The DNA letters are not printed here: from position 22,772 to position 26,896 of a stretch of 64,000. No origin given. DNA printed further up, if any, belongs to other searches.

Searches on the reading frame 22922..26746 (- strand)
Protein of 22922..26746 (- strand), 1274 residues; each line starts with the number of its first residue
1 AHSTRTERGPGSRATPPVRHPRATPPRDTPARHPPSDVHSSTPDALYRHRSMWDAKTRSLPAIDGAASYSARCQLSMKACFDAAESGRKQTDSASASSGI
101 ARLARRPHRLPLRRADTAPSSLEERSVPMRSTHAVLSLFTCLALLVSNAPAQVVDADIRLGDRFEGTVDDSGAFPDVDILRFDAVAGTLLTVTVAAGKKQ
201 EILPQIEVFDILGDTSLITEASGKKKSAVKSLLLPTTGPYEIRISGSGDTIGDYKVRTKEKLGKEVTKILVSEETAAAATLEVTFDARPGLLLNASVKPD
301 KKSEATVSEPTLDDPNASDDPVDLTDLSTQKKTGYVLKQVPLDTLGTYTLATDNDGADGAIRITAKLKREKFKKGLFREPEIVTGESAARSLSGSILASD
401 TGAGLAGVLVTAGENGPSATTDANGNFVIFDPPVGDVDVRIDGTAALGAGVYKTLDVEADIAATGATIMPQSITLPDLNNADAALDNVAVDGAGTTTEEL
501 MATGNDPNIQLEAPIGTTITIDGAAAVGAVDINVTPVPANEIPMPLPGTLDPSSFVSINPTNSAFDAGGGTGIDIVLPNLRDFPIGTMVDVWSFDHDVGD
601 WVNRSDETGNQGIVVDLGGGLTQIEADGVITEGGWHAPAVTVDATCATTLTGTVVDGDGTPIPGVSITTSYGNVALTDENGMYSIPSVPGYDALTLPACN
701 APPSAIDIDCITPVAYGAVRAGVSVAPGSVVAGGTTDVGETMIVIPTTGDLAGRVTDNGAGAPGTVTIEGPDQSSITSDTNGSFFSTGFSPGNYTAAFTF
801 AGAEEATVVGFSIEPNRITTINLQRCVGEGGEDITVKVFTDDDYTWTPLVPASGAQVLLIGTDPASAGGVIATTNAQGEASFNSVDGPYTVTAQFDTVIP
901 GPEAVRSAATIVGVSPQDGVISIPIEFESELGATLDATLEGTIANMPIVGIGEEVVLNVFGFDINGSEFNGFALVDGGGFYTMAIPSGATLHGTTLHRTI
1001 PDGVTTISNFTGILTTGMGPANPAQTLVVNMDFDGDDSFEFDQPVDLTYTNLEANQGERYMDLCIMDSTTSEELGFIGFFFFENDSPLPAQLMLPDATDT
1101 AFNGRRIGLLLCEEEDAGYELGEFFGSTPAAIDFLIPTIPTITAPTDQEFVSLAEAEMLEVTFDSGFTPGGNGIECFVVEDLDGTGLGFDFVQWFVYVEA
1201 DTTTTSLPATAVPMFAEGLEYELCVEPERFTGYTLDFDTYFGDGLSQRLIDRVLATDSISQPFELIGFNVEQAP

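Call 35: search_protein_families(library=pfam, proteins=[window:22922-26746:-], max_evalue=0.001)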
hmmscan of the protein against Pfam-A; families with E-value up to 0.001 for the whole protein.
window:22922-26746:- (1274 aa): 3 families
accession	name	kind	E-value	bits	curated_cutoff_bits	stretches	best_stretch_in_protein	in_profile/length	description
PF13620.12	CarboxypepD_reg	-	6.3e-22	78.2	32.3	3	751-823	2-79/82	Carboxypeptidase regulatory-like domain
PF13715.12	CarbopepD_reg_2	-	1.2e-12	48.2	32.2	1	392-441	1-50/88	CarboxypepD_reg-like domain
PF16371.11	MetallophosN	-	5.5e-05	23.7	35.6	0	652-687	1-34/77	N terminal of Calcineurin-like phosphoesterase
